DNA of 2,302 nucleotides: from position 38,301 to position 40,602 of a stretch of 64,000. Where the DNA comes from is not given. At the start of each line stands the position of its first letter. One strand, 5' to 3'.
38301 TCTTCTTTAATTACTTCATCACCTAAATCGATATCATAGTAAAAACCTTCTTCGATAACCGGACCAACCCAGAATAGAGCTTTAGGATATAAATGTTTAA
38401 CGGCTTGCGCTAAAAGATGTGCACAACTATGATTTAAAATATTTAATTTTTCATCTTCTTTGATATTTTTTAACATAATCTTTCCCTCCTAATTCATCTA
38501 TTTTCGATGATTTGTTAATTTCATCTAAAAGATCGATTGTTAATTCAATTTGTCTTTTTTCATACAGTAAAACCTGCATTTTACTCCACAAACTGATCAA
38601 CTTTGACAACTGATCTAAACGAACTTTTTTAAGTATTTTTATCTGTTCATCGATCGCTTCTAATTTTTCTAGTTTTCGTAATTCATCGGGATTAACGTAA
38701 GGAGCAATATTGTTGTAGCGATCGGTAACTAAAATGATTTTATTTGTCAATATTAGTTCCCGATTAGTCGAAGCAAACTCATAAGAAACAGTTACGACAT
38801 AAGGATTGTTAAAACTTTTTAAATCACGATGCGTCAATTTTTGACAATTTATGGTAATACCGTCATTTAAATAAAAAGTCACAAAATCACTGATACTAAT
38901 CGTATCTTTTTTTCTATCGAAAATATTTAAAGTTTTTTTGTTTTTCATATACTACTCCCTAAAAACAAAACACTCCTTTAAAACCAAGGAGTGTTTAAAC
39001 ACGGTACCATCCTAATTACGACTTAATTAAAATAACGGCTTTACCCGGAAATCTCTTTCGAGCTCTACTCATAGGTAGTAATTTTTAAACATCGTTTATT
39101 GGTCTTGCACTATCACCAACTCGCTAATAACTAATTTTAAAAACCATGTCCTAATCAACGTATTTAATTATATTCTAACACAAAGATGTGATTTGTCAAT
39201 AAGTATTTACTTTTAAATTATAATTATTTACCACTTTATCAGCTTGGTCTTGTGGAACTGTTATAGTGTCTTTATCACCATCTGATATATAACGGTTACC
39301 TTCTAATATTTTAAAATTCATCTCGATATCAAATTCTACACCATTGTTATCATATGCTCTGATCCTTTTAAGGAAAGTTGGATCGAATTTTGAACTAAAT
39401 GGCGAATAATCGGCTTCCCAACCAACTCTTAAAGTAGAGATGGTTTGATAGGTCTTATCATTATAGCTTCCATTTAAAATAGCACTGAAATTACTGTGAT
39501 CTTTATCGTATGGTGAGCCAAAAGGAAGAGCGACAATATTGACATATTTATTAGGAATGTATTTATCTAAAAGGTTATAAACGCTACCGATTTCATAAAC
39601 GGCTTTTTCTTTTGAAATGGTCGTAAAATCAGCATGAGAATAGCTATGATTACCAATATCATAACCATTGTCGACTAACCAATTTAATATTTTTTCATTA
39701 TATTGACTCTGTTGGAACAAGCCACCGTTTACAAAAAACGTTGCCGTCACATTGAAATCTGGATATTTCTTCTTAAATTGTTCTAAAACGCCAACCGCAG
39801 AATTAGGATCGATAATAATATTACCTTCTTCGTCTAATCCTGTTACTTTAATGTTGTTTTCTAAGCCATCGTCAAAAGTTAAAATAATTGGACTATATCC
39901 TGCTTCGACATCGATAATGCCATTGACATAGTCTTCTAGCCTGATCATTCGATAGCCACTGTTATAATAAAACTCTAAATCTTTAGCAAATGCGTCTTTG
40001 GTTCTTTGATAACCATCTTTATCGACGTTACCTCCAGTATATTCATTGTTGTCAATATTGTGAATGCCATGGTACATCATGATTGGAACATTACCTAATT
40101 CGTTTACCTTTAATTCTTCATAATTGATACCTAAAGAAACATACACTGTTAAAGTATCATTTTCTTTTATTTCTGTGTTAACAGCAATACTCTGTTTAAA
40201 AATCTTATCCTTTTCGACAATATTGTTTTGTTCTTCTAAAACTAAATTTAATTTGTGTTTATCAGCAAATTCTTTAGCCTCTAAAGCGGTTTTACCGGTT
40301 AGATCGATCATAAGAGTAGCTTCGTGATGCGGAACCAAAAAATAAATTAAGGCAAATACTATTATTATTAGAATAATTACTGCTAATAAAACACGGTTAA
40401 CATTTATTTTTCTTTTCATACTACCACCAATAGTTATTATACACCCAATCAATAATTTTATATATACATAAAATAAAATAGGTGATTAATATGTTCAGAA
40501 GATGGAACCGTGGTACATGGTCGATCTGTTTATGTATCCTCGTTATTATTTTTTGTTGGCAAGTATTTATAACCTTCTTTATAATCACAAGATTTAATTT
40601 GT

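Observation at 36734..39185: Threonine-type T-box controls an unknown 165-aa ORF that overlaps an N1(TGS)-less thrS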

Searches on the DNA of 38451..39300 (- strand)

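Call 4: search_rna_families(source=window, start=38850, end=39300, threshold=evalue, max_evalue=10, show_alignments=3)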
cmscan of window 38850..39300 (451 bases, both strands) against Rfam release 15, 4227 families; matches with E-value up to 10: 6.
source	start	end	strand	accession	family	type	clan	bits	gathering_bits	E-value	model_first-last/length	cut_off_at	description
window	38984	39167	-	RF00230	T-box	Cis-reg; leader;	-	79.8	93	8.6e-18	1-219/219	no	T-box leader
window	38919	39028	-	RF01770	rimP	Cis-reg; leader;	-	24.2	47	0.098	1-102/102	no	Gammaprotebacteria rimP leader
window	38961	39052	-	RF00515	PyrR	Cis-reg;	-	22.8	54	0.64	1-115/115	no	PyrR binding site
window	39008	39072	-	RF02699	Avashort_thermometer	Cis-reg; thermoregulator;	-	18.1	88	0.56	1-59/59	no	Avashort 5' UTR thermometer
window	38968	38996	-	RF03401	mir-1323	Gene; miRNA;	-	15.1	98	2.9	24-52/73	no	mir-1323 microRNA precursor family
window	38930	38974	+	RF00053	mir-7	Gene; miRNA;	-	14.4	51.8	5.1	24-69/91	no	mir-7 microRNA precursor family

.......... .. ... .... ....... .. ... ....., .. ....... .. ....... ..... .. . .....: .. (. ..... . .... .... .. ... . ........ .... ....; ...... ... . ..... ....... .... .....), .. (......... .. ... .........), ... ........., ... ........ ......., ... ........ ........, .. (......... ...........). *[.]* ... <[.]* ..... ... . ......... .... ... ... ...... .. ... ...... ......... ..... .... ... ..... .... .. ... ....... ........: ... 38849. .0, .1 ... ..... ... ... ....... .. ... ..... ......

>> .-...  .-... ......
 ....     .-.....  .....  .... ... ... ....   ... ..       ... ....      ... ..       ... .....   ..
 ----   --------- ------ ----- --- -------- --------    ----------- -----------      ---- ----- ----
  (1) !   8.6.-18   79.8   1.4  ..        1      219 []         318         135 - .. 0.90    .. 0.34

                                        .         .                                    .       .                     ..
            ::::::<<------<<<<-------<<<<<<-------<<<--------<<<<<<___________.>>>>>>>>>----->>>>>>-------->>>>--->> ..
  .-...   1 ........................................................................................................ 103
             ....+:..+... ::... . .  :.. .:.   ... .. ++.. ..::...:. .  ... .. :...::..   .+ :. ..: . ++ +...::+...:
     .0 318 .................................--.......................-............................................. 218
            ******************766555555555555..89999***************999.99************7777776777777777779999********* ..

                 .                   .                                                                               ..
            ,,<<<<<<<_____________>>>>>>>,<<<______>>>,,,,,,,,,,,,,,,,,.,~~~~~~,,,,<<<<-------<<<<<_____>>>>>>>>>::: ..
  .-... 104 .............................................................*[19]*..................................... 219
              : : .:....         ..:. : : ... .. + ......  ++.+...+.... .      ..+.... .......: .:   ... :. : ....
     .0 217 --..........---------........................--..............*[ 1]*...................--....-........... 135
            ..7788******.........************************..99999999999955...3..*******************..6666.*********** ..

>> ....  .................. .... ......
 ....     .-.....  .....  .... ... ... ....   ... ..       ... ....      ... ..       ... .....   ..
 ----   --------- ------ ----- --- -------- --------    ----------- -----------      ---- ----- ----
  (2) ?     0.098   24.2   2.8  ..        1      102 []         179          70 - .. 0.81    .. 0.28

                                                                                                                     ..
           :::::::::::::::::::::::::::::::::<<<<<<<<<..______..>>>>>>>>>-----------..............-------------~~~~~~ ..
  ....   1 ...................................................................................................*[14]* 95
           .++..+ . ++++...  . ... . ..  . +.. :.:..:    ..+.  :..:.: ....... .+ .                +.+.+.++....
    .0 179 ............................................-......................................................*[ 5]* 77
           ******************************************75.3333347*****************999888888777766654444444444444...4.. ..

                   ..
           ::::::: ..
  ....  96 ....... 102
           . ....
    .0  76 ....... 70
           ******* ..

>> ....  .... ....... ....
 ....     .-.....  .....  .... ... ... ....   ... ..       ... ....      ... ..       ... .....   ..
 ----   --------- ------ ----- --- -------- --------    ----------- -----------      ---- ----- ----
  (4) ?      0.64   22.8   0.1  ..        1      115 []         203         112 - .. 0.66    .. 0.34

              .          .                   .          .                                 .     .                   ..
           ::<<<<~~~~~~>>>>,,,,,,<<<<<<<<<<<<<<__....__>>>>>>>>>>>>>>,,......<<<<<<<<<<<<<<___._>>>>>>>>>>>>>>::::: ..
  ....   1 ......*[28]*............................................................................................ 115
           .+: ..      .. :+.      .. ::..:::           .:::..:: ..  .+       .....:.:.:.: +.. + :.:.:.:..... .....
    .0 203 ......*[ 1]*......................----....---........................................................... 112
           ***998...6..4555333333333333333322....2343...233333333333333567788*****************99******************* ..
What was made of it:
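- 39077..39079 (-): Specifier codon ACU (Thr), followed by purine A (39076) and the CCUA helix strand. Position in the Rfam alignment (call 4).
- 38968..38996 (-): Intrinsic terminator: 11-bp stem, 7-nt loop, U-run. It is mutually exclusive with the antiterminator. Its 5' arm (ACACUCCUU) is the 3' arm of the antiterminator in the call 4 alignment.
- Checked: Its 5' arm is the 3' arm of the antiterminator (call 4 alignment).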

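Call 13: search_rna_families(sources=[L001, L002, L003, L004, L005, L006, L007, L008, L009, L010, L011, L012, L013, L014], threshold=gathering)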
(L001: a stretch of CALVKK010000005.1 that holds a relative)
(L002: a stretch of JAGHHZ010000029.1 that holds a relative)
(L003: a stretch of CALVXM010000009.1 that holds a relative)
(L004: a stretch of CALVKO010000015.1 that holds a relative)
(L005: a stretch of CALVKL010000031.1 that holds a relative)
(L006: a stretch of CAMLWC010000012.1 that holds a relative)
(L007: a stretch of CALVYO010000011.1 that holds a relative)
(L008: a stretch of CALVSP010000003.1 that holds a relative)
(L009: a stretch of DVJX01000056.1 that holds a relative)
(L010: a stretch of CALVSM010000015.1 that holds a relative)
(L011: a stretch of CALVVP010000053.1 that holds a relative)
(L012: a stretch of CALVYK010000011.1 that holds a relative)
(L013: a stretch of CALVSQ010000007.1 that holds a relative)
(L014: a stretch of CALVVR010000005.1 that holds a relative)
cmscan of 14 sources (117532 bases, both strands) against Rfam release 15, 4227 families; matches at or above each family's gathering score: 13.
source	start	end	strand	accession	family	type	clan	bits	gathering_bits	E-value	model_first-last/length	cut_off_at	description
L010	3772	3957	+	RF00230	T-box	Cis-reg; leader;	-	95.6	93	1.9e-19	1-219/219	no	T-box leader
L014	7182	7255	+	RF00005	tRNA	Gene; tRNA;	CL00001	65.2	29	1.2e-11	1-71/71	no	tRNA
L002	7183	7256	+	RF00005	tRNA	Gene; tRNA;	CL00001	64.8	29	1.6e-11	1-71/71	no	tRNA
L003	6336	6409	-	RF00005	tRNA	Gene; tRNA;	CL00001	64.8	29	1.6e-11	1-71/71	no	tRNA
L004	7155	7228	+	RF00005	tRNA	Gene; tRNA;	CL00001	64.8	29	1.6e-11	1-71/71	no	tRNA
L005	7166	7239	+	RF00005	tRNA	Gene; tRNA;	CL00001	64.8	29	1.6e-11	1-71/71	no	tRNA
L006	7134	7207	+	RF00005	tRNA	Gene; tRNA;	CL00001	64.8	29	1.6e-11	1-71/71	no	tRNA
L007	7155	7228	+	RF00005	tRNA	Gene; tRNA;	CL00001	64.8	29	1.6e-11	1-71/71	no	tRNA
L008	7152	7225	+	RF00005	tRNA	Gene; tRNA;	CL00001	64.8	29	1.6e-11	1-71/71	no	tRNA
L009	7158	7231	+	RF00005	tRNA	Gene; tRNA;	CL00001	64.8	29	1.6e-11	1-71/71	no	tRNA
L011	7182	7255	+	RF00005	tRNA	Gene; tRNA;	CL00001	64.8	29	1.6e-11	1-71/71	no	tRNA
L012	7155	7228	+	RF00005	tRNA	Gene; tRNA;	CL00001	64.8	29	1.6e-11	1-71/71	no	tRNA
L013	7157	7230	+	RF00005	tRNA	Gene; tRNA;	CL00001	64.8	29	1.6e-11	1-71/71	no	tRNA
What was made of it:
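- On T-box leader (Rfam RF00230): The orthologous leader in L010 reaches 95.6 (call 13).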

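Call 30: search_rna_families(sources=[L015, L016, L017], threshold=evalue, max_evalue=0.01)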
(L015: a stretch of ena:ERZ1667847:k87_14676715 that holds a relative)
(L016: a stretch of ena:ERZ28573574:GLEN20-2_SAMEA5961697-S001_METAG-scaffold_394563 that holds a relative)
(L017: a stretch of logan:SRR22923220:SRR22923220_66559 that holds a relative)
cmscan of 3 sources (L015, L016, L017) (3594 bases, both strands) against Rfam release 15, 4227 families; matches with E-value up to 0.01: 6.
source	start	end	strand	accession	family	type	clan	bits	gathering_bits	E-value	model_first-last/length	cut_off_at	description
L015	4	77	+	RF00005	tRNA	Gene; tRNA;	CL00001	69.9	29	1.8e-14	1-71/71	no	tRNA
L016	8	81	+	RF00005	tRNA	Gene; tRNA;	CL00001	69.9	29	1.8e-14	1-71/71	no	tRNA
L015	291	479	+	RF00230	T-box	Cis-reg; leader;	-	69.7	93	2.8e-14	1-219/219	no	T-box leader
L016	295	483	+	RF00230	T-box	Cis-reg; leader;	-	69.7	93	2.8e-14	1-219/219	no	T-box leader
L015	93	166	+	RF00005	tRNA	Gene; tRNA;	CL00001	61.7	29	3.3e-12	1-71/71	no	tRNA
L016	97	170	+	RF00005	tRNA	Gene; tRNA;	CL00001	61.7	29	3.3e-12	1-71/71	no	tRNA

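Call 59: search_rna_families(sources=[L018, L020, L025, L026, L027, L028, L029, L030, L031, L032, L034, L021, L022], threshold=evalue, max_evalue=0.0001)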
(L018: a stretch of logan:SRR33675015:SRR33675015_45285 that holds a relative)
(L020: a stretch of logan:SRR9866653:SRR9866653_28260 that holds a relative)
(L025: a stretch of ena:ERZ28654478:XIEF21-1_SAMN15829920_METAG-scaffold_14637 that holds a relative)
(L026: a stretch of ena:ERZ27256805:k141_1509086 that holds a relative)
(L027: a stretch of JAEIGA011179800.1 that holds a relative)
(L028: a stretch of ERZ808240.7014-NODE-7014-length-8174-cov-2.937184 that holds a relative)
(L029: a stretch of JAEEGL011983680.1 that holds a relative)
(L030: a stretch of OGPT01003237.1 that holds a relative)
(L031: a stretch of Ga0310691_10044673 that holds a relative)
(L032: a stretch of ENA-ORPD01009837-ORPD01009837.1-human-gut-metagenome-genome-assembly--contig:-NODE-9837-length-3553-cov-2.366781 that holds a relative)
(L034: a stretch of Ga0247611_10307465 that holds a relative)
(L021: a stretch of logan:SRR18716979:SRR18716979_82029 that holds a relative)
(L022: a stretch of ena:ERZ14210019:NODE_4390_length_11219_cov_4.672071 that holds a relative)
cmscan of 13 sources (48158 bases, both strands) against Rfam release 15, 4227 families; matches with E-value up to 0.0001: 10.
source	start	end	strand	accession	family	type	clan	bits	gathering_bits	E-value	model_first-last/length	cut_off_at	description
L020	4777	4962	+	RF00230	T-box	Cis-reg; leader;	-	91.5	93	9e-19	1-219/219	no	T-box leader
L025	603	786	+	RF00230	T-box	Cis-reg; leader;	-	84.6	93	5.2e-17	1-219/219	no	T-box leader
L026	856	1039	+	RF00230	T-box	Cis-reg; leader;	-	84.6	93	5.2e-17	1-219/219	no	T-box leader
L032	1395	1579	+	RF00230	T-box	Cis-reg; leader;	-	77.8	93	3e-15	1-219/219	no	T-box leader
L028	3291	3472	+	RF00230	T-box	Cis-reg; leader;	-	76.4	93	6.8e-15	1-219/219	no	T-box leader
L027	111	286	+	RF00230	T-box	Cis-reg; leader;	-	75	93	1.6e-14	1-219/219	no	T-box leader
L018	955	1135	+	RF00230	T-box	Cis-reg; leader;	-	71.2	93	1.5e-13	1-219/219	no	T-box leader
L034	754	937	+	RF00230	T-box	Cis-reg; leader;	-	70.7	93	2e-13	1-219/219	no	T-box leader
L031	2909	3087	+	RF00230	T-box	Cis-reg; leader;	-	66.5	93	2.4e-12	1-219/219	no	T-box leader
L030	2311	2494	+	RF00230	T-box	Cis-reg; leader;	-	65.9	93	3.4e-12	1-219/219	no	T-box leader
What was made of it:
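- On T-box leader (Rfam RF00230): Others score 66-91.5 (calls 30, 59).
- Checked: One of them, L010, passes the cut-off (calls 13, 30, 59).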

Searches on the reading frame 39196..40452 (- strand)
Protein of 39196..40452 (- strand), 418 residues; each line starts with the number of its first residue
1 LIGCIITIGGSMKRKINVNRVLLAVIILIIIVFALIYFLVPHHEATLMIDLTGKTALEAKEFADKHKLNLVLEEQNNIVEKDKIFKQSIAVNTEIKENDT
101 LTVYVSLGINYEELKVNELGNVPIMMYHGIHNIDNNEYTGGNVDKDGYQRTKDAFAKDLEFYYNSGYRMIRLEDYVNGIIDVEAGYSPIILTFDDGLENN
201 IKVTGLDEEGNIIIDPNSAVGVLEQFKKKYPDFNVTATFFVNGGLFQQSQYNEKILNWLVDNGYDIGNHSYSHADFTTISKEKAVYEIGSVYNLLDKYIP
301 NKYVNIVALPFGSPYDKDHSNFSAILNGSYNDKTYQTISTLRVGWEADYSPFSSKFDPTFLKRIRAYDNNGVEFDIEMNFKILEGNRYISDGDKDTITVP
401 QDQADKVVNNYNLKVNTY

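Call 81: search_protein_families(library=pfam, proteins=[window:39196-40452:-], max_evalue=0.001)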
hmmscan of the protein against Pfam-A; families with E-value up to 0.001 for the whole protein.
window:39196-40452:- (418 aa): 2 families
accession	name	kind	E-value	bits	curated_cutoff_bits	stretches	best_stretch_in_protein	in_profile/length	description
PF01522.26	Polysacc_deac_1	-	8.2e-14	52.1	23.1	1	187-318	7-111/124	Polysaccharide deacetylase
PF03793.24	PASTA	-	2.1e-09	37.6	23.2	1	48-106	3-63/64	PASTA domain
